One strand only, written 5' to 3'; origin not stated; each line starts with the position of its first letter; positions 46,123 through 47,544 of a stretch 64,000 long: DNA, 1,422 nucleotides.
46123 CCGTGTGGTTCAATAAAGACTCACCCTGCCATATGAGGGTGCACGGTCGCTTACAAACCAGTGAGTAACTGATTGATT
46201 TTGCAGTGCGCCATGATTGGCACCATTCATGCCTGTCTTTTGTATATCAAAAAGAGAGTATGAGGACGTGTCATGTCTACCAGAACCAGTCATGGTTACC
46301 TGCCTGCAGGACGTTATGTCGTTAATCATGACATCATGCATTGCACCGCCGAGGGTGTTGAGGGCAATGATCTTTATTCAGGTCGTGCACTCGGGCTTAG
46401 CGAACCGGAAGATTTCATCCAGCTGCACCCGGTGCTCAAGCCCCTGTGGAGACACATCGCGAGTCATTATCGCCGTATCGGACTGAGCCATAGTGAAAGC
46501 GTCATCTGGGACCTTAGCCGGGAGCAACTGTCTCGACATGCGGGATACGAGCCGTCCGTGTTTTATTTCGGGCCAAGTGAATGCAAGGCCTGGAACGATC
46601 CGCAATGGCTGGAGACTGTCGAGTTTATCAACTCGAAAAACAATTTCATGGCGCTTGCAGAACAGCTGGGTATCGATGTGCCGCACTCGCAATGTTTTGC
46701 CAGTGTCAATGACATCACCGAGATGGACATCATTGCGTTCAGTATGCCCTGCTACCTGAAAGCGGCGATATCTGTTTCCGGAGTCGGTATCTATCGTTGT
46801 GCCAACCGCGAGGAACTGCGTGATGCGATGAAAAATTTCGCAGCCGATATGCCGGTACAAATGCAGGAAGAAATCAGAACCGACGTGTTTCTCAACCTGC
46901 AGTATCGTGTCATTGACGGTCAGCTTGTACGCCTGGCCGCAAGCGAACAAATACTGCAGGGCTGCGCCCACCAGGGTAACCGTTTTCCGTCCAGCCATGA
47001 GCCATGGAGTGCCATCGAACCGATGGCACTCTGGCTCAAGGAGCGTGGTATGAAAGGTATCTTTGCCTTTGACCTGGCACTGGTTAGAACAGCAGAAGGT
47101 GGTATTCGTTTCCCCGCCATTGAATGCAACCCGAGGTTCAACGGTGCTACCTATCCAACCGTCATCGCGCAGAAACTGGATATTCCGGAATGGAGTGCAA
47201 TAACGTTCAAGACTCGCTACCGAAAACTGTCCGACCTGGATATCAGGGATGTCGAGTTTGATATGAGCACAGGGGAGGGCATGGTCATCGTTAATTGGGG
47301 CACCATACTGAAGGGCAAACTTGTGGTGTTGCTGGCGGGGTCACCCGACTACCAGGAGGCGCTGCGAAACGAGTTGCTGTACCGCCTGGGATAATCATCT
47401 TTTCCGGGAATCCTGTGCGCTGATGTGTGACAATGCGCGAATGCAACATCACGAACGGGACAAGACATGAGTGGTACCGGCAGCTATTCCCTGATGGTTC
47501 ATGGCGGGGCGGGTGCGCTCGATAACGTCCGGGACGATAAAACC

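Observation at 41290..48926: Lower-GC acquired region bounded by an integrase remnant: excisionase, sodC, truncated SRAP, and an ATP-grasp/isoaspartyl-peptidase pair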

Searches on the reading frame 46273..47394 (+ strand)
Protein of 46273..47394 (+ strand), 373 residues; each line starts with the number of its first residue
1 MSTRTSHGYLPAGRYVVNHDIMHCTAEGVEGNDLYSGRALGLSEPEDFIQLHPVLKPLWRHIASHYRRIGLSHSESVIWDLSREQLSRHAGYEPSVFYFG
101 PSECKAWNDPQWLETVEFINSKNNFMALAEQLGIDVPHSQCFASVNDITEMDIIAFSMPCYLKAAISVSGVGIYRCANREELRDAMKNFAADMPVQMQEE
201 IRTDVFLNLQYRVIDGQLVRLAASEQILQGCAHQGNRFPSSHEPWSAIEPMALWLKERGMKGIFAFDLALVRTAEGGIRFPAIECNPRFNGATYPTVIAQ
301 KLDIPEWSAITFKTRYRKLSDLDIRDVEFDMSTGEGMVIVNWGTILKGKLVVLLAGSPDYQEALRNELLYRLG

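Call 3: search_protein_families(library=pfam, proteins=[window:46273-47394:+], max_evalue=0.01)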
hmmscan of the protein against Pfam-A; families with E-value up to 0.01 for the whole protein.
window:46273-47394:+ (373 aa): 2 families
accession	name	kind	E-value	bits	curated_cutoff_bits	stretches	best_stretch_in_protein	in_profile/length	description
PF08443.16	RimK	-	0.0012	19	21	1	122-219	4-100/188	RimK-like ATP-grasp domain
PF07478.18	Dala_Dala_lig_C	-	0.0057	16.6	24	1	139-190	12-70/204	D-ala D-ala ligase C-terminus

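Call 4: search_protein_families(library=ncbifam, proteins=[window:46273-47394:+], max_evalue=0.01)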
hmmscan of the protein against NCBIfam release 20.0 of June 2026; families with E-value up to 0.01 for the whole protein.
window:46273-47394:+ (373 aa): 9 families
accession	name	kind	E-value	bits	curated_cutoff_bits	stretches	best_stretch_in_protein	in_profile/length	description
NF005315.0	PRK06849.1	equivalog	3.4e-07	29.6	406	1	114-291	109-278/389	hypothetical protein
NF000091.3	D_ala_D_ser_VanG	exception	8.6e-05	21.5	495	1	122-201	136-218/344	D-alanine--D-serine ligase VanG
NF002527.0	PRK01966.1-3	equivalog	0.00049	19.4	310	1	122-195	119-195/332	D-alanine--D-alanine ligase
TIGR01205.1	D_ala_D_alaTIGR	subfamily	0.00053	19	245.65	1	125-193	110-183/318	D-alanine--D-alanine ligase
NF002526.0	PRK01966.1-2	equivalog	0.00091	18.2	449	1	156-197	176-218/362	D-alanine--D-alanine ligase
NF009405.0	PRK12767.1-4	equivalog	0.001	18.1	390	1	116-307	107-283/320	carbamoyl phosphate synthase-like protein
NF009402.0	PRK12767.1-1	equivalog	0.0032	16.3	218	1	114-294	108-281/329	carbamoyl phosphate synthase-like protein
TIGR01369.1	CPSaseII_lrg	equivalog_domain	0.0037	14.9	1027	1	114-193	120-198/1052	carbamoyl-phosphate synthase (glutamine-hydrolyzing) large subunit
NF000206.1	D_ala_D_lac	equivalog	0.008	15.2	550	0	127-188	138-196/342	D-alanine--(R)-lactate ligase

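Call 5: find_homologous_proteins(query=window:46273-47394:+)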
Query window:46273-47394:+ (373 aa): 1247 proteins with E <= 0.001 among 4530 candidates; the best 120 are listed.
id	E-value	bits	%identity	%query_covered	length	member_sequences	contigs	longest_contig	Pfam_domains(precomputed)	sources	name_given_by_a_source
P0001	1.6e-228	776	88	100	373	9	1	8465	-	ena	-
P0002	1.1e-225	766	87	100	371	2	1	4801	-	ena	-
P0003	1.5e-224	763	86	100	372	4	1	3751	-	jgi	jgi:hypothetical protein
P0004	2.2e-223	759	86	100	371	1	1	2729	-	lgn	-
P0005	6.7e-222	754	85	100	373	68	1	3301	-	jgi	jgi:hypothetical protein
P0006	4.9e-221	751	85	100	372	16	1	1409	-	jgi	jgi:hypothetical protein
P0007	1.6e-219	746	85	100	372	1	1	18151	-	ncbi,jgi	ncbi:MAG: ATP-grasp domain-containing protein [Gammaproteobacteria bacterium]|jgi:hypothetical prote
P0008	1.9e-219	746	83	100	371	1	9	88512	-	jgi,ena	-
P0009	7.8e-219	744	84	100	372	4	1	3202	-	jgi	jgi:hypothetical protein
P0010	1.4e-218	743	84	100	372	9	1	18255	-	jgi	-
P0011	2.2e-218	742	84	100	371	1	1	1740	-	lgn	-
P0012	7.2e-218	741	83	100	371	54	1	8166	-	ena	-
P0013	8.2e-218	741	83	100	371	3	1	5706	-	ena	-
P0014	1.1e-216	737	83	100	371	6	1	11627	-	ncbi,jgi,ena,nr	ncbi:MAG TPA: ATP-grasp domain-containing protein [Gammaproteobacteria bacterium]|nr:ATP-grasp domai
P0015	2.9e-215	732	83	100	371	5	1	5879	-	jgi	jgi:hypothetical protein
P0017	2.8e-213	726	82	100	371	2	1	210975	-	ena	-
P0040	5.4e-196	669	75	100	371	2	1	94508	-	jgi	jgi:hypothetical protein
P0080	4.4e-176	603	70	100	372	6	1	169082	-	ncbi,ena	-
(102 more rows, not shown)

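Call 7: find_encoding_contigs(protein=P0017, flank=8000, max_places=3)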
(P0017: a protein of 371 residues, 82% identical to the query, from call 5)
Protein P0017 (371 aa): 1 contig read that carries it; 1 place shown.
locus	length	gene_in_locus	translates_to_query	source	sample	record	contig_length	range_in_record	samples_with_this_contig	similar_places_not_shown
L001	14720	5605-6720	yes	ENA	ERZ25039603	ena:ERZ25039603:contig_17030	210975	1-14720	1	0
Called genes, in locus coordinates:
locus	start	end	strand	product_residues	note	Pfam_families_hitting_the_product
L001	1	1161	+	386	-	?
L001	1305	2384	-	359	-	PF00155:Aminotran_1_2, PF12897:Asp_aminotransf (faint)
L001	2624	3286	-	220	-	PF13428:TPR_14 (faint), PF14559:TPR_19 (faint), PF23914:TPR_CcmH_CycH (faint)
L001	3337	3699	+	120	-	-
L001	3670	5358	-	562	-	PF00535:Glycos_transf_2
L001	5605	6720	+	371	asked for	-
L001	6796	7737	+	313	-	PF01112:Asparaginase_2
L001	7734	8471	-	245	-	PF01797:Y1_Tnp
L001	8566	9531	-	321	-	PF01625:PMSR, PF13098:Thioredoxin_2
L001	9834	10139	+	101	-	-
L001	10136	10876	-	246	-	PF01797:Y1_Tnp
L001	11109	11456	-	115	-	-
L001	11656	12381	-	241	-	PF14497:GST_C_3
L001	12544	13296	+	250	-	PF00117:GATase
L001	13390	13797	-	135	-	PF00768:Peptidase_S11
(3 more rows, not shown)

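Call 8: find_encoding_contigs(protein=P0080, flank=8000, max_places=3)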
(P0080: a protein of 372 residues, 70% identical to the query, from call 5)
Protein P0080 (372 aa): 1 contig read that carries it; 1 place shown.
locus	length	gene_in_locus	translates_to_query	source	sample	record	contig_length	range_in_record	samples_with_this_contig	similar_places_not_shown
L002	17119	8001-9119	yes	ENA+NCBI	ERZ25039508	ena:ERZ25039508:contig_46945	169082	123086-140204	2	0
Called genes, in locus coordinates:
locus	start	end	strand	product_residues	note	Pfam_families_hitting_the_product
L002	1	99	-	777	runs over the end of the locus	PF08206:OB_RNB, PF17876:CSD2, PF00773:RNB, PF00575:S1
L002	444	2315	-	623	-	PF00122:E1-E2_ATPase, PF00702:Hydrolase, PF08282:Hydrolase_3 (faint)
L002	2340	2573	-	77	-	PF19335:HMBD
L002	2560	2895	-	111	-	PF04945:YHS, PF19335:HMBD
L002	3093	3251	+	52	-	-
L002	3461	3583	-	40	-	-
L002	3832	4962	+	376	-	PF01053:Cys_Met_Meta_PP, PF00155:Aminotran_1_2, PF01212:Beta_elim_lyase, PF00266:Aminotran_5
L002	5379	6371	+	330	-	PF00483:NTP_transferase, PF12804:NTP_transf_3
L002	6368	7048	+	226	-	PF01066:CDP-OH_P_transf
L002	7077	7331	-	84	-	PF00313:CSD (weak)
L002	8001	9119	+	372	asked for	-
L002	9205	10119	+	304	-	PF01112:Asparaginase_2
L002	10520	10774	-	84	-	-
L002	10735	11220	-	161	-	-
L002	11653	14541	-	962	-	PF00873:ACR_tran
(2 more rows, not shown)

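Call 9: find_encoding_contigs(protein=P0040, flank=8000, max_places=3)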
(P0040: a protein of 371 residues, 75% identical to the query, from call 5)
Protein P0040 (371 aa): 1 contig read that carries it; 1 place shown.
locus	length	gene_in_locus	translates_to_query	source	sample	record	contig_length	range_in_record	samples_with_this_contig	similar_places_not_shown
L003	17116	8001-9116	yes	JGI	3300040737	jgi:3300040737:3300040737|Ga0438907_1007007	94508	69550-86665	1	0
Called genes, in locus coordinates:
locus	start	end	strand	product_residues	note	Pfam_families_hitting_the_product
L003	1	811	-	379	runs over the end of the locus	PF04966:OprB (weak)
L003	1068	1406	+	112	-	PF20549:DUF6763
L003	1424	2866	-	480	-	PF02812:ELFV_dehydrog_N, PF00208:ELFV_dehydrog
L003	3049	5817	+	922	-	PF00690:Cation_ATPase_N, PF12710:HAD (faint), PF00122:E1-E2_ATPase, PF13246:Cation_ATPase, PF00702:Hydrolase, PF08282:Hydrolase_3 (faint), PF00689:Cation_ATPase_C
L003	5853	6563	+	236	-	PF01209:Ubie_methyltran (weak), PF13489:Methyltransf_23, PF01728:FtsJ (weak), PF08241:Methyltransf_11, PF08242:Methyltransf_12, PF13649:Methyltransf_25, PF13847:Methyltransf_31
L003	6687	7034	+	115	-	-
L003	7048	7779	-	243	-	PF13189:Cytidylate_kin2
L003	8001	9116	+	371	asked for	-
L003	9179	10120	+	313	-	PF01112:Asparaginase_2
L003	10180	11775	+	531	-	PF01636:APH (weak), PF13671:AAA_33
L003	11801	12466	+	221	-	PF07758:DUF1614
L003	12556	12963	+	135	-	PF01894:YjbQ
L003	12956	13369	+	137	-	-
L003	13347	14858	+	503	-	PF06762:LMF1, PF25179:LMF1_C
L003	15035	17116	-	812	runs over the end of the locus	-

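Call 15: search_solved_structures(query=A1, max_evalue=1, show_alignments=2)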
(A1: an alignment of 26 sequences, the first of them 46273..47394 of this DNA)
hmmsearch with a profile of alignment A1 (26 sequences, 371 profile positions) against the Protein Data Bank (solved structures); distinct sequences matched with E-value up to 1: 10.
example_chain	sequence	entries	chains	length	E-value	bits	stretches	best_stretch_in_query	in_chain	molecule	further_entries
5dot_A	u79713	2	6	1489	1.5e-05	27.2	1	128-294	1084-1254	Carbamoyl-phosphate synthase [ammonia], mitochondrial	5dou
6uel_A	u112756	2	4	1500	1.6e-05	27.2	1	128-294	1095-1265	Carbamoyl-phosphate synthase [ammonia], mitochondrial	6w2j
4fu0_A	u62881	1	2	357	0.0099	18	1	127-202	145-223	D-alanine--D-alanine ligase 7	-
3n8d_A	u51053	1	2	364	0.041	16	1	153-201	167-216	D-alanine--D-alanine ligase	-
8fff_A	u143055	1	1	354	0.048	15.7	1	153-201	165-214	D-alanine--D-alanine ligase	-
2i80_A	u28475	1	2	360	0.048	15.7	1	153-201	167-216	D-alanine-D-alanine ligase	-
2i87_A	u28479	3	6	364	0.048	15.7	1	153-201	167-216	D-alanine-D-alanine ligase | D-alanine--D-alanine ligase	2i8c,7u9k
1ehi_A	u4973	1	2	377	0.17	14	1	154-206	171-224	D-ALANINE:D-LACTATE LIGASE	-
5zct_A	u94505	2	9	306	0.52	12.3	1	124-224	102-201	Ribosomal protein S6--L-glutamate ligase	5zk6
4iwx_A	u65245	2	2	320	0.58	12.2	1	124-224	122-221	Ribosomal protein S6 modification protein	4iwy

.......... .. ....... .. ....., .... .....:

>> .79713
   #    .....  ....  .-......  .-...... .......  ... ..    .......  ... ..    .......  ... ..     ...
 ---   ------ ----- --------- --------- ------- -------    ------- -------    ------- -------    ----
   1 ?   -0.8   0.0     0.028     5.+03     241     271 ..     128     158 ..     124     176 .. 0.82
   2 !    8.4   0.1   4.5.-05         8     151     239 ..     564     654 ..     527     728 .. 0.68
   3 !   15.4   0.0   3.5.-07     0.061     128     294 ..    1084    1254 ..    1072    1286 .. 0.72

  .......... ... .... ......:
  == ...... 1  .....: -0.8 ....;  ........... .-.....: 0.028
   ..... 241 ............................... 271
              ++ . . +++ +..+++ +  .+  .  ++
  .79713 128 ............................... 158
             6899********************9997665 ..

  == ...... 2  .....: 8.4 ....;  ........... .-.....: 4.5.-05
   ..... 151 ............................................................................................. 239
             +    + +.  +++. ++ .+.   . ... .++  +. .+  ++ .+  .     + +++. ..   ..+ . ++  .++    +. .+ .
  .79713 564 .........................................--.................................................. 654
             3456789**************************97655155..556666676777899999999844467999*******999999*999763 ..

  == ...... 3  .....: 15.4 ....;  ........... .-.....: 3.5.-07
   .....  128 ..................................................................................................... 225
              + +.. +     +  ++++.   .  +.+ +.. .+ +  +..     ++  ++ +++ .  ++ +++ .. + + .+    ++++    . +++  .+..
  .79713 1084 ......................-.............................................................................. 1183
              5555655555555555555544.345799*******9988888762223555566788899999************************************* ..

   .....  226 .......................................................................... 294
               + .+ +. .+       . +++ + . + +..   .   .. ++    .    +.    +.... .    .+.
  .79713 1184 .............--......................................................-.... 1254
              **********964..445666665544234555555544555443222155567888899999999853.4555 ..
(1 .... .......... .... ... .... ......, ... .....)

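Call 16: find_related_loci(query=A1, collection=genome_contigs, flank=8000)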
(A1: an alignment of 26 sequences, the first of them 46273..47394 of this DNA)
Query A1 (373 aa) in genome_contigs; peptide patterns used: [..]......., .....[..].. (x = any residue, [..] = any of these).
542 stretches matched a pattern; 308 encode a relative of the query (tblastn E <= 1e-3); the best 80 are kept; 80 distinct loci.
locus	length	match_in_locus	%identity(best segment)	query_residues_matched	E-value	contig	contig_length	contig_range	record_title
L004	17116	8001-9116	89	1-372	0e+0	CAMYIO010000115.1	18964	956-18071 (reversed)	MAG: uncultured Ectothiorhodospiraceae bacterium isolate FCS_Gamma_055 genome assembly, contig: scaffold_5425, whole gen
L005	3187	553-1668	84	1-372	0e+0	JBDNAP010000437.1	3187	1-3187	MAG: Thiogranum sp. isolate SJRS4.bin.3 k97_559841, whole genome shotgun sequence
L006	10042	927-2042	85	1-373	0e+0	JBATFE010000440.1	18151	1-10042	MAG: Gammaproteobacteria bacterium isolate MFD10337_ilm_asm_bin18 k127_122033, whole genome shotgun sequence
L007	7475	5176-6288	85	1-372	0e+0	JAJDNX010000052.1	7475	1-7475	MAG: Gammaproteobacteria bacterium isolate ALSabin.191 k141_75969, whole genome shotgun sequence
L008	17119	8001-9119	86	1-373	0e+0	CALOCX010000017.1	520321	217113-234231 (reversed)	MAG: uncultured Gammaproteobacteria bacterium isolate LOGT_bin.0252 genome assembly, contig: contig_28735, whole genome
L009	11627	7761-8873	83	1-372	0e+0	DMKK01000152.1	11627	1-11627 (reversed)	MAG TPA_asm: Gammaproteobacteria bacterium isolate UBA9214 contig_29225, whole genome shotgun sequence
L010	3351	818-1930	83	1-372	0e+0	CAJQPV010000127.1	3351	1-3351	MAG: uncultured Gammaproteobacteria bacterium isolate 3_20180412_Bin_MAXBIN_015_sub_1_1 genome assembly, contig: c_00000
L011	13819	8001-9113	80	1-372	0e+0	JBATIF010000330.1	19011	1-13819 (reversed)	MAG: Gammaproteobacteria bacterium isolate MFD10279_ilm_asm_bin30 k127_220622, whole genome shotgun sequence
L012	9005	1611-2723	77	1-372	0e+0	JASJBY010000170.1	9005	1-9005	MAG: Gammaproteobacteria bacterium isolate MO_133.B26 MO_133.c_3757, whole genome shotgun sequence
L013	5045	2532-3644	72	1-372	0e+0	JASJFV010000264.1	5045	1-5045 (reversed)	MAG: Gammaproteobacteria bacterium isolate ChSd.bin.21 ChesSed_k141_2149180, whole genome shotgun sequence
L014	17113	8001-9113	73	1-372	0e+0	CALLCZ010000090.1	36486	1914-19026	MAG: uncultured Gammaproteobacteria bacterium isolate N2_Bin_Bin_119_1 genome assembly, contig: c_000000639592, whole ge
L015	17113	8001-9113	73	1-372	0e+0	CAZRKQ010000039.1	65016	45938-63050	MAG TPA_asm: uncultured Thiotrichaceae bacterium isolate binchicken_co231_10 genome assembly, contig: k141_550256, whole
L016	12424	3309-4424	74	1-372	0e+0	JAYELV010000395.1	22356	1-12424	MAG: Pseudomonadota bacterium isolate MAG098 MAG098_395, whole genome shotgun sequence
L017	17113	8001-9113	72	1-372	0e+0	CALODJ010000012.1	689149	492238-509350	MAG: uncultured Gammaproteobacteria bacterium isolate HOU_bin.0136 genome assembly, contig: contig_8737, whole genome sh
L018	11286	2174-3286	73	1-372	0e+0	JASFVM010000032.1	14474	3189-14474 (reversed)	MAG: Gammaproteobacteria bacterium isolate D1105M20metaG_Bin_313 D1105M20metaG_FD_scaffold_880_c1, whole genome shotgun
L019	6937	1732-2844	72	1-372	0e+0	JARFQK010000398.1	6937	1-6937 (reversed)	MAG: Gammaproteobacteria bacterium isolate MAG_Ve_Sed_22 k141_2989894, whole genome shotgun sequence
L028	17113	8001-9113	62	1-372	6e-170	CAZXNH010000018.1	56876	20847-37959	MAG TPA_asm: uncultured Ectothiorhodospiraceae bacterium isolate binchicken_co405_66 genome assembly, contig: NODE_743_l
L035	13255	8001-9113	61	1-372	6e-164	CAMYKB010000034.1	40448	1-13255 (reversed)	MAG: uncultured Gammaproteobacteria bacterium isolate ES_M_Gamma_082 genome assembly, contig: scaffold_1242, whole genom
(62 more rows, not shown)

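Call 19: search_protein_representatives(protein=window:46273-47394:+)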
Query: 373 residues. Proteins with E-value up to 0.001 (for the whole library): 344; up to 1e-10: 220; up to 1e-30: 126. The best 150 are listed.
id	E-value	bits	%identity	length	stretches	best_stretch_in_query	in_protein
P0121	1.2e-109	382.9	50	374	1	16-371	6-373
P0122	2.0e-107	375.6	48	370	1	4-372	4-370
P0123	6.7e-97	341.0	45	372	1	13-372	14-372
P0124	5.6e-95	334.6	65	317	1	48-270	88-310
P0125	1.5e-93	329.9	85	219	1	148-319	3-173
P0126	2.7e-93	329.1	62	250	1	1-229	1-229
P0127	4.7e-93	328.3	53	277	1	96-372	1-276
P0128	8.3e-93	327.5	46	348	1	33-366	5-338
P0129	7.0e-92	324.5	46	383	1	6-372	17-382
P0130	2.0e-88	313.1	42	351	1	17-357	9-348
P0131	3.5e-87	309.0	42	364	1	12-368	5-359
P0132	1.4e-85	303.7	45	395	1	34-364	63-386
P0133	3.6e-84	299.1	40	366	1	15-372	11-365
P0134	3.6e-78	279.3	43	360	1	33-365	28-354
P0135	3.6e-77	276.0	36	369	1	6-372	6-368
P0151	1.2e-67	244.8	36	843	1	17-372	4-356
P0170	1.1e-57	211.9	35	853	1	17-358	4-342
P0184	1.0e-50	189.0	35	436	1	13-361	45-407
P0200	3.2e-45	170.9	33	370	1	3-372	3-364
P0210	3.1e-43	164.3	31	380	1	1-372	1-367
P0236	2.1e-34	135.3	29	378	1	25-366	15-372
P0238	1.4e-33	132.6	29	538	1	31-361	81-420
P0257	1.5e-27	112.8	24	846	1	18-368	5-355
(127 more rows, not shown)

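Call 20: search_protein_families(library=pfam, proteins=[P0151, P0170, P0257, P0238, P0184, P0121, P0135, P0200, P0210, P0236], max_evalue=0.001)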
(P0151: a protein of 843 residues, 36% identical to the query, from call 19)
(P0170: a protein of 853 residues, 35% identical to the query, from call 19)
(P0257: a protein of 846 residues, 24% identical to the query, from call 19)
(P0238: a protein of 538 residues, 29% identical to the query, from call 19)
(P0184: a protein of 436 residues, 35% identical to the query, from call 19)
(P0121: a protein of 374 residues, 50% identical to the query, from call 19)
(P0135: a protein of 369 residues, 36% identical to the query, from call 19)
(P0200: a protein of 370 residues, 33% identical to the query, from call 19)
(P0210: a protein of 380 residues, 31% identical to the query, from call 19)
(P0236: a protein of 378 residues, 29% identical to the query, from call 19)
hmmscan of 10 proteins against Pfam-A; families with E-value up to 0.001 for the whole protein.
P0151 (843 aa): 2 families
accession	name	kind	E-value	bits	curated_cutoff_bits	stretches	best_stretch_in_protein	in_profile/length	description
PF08245.18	Mur_ligase_M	-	1.9e-13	51.3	24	1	481-623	3-152/200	Mur ligase middle domain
PF02655.19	ATP-grasp_3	-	0.00025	21.6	23.2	1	109-275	4-159/160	ATP-grasp domain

P0170 (853 aa): 1 family
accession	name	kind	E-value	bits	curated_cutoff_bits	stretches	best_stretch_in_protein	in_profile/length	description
PF08245.18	Mur_ligase_M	-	1.2e-15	58.5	24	1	486-628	1-150/200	Mur ligase middle domain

P0257 (846 aa): 1 family
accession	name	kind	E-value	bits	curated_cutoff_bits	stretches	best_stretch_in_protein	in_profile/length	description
PF08245.18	Mur_ligase_M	-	2e-19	70.8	24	1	481-656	1-185/200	Mur ligase middle domain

P0238 (538 aa): 2 families
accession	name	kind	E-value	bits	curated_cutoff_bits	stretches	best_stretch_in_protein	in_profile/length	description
PF02655.19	ATP-grasp_3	-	1.6e-06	28.7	23.2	1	173-343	2-159/160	ATP-grasp domain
PF08443.16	RimK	-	3.7e-06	27.1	21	1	174-258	3-87/188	RimK-like ATP-grasp domain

P0184 (436 aa): 1 family
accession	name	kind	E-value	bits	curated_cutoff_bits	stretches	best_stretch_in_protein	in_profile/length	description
PF02655.19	ATP-grasp_3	-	0.00021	21.9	23.2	1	157-331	2-160/160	ATP-grasp domain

P0121 (374 aa): 0 families

P0135 (369 aa): 0 families

P0200 (370 aa): 2 families
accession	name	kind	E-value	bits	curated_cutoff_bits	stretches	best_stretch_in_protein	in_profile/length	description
PF02655.19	ATP-grasp_3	-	2.6e-09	37.8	23.2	1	116-280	1-159/160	ATP-grasp domain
PF14397.11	ATPgrasp_ST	-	0.00074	19.2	31.4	0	115-174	18-83/278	Sugar-transfer associated ATP-grasp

P0210 (380 aa): 1 family
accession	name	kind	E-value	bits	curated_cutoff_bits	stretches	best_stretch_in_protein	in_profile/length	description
PF14398.11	ATPgrasp_YheCD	-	0.00036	20.3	26.8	0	240-282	187-230/255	YheC/D like ATP-grasp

P0236 (378 aa): 0 families
